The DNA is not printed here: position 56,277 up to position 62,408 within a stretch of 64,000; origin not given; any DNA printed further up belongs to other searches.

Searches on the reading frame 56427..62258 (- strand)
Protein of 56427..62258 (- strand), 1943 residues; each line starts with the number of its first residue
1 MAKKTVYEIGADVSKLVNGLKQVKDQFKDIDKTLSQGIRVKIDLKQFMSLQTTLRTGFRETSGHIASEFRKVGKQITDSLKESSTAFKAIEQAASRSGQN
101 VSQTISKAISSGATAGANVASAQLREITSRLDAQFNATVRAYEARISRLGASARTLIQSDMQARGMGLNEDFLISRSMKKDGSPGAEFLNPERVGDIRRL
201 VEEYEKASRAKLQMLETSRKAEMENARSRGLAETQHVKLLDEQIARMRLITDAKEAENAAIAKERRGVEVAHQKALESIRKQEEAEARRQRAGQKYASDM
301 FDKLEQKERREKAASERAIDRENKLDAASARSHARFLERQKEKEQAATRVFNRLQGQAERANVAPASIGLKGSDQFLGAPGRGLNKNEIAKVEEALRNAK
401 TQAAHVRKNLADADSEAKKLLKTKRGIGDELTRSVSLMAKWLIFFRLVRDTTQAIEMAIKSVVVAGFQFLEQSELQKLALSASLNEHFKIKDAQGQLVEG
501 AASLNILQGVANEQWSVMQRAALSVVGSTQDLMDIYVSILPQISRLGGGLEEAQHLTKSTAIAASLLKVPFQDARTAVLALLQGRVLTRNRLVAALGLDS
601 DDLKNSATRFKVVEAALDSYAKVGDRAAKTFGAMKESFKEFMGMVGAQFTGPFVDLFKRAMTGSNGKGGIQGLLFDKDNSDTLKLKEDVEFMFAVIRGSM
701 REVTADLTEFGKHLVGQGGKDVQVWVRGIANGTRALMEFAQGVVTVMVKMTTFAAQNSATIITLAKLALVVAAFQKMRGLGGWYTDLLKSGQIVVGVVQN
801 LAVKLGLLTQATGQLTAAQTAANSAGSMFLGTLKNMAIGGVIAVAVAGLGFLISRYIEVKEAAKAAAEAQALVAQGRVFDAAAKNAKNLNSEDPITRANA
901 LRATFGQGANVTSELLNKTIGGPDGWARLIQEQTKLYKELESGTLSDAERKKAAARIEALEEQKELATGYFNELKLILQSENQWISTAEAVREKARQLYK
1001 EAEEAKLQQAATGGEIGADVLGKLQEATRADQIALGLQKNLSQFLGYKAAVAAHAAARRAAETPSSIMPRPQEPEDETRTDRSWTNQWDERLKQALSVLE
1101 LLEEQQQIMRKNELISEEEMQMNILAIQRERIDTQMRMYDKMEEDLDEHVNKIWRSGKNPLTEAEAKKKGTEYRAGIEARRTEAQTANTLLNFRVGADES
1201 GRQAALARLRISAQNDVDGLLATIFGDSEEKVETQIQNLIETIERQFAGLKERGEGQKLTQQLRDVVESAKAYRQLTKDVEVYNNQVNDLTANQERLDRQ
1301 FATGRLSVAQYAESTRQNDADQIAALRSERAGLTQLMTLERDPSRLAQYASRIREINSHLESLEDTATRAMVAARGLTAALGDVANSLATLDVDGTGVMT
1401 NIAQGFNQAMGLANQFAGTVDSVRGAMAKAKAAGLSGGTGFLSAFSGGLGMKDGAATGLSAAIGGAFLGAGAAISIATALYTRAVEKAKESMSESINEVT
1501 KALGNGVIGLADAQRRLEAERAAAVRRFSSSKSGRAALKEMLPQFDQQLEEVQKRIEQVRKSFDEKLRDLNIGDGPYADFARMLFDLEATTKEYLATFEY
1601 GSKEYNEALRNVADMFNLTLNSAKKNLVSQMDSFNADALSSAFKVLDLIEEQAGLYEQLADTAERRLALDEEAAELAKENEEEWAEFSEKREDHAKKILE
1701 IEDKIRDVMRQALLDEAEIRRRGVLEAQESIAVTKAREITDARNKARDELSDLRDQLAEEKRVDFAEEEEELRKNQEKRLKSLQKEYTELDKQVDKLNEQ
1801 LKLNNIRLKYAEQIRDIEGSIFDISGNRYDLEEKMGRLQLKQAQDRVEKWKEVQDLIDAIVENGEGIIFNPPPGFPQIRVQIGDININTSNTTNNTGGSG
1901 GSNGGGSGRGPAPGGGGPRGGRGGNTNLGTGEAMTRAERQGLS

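Call 66: find_encoding_contigs(protein=window:56427-62258:-, flank=10000, max_places=1)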
Protein window:56427-62258:- (1943 aa): 2 contigs read that carry it; 1 place shown.
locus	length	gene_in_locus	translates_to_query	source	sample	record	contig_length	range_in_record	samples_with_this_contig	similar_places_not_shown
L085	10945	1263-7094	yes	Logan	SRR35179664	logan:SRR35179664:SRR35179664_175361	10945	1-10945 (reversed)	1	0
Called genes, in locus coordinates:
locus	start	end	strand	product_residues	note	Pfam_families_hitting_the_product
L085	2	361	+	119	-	?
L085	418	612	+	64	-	-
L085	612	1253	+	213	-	-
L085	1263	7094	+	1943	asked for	-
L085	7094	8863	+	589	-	-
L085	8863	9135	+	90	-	-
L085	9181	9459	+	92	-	-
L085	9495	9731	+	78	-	-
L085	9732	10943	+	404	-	?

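Call 68: search_protein_families(library=phrogs, proteins=[window:56427-62255:-], max_evalue=0.0001)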
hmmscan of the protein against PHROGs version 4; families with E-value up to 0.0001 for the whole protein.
window:56427-62255:- (1942 aa): 0 families
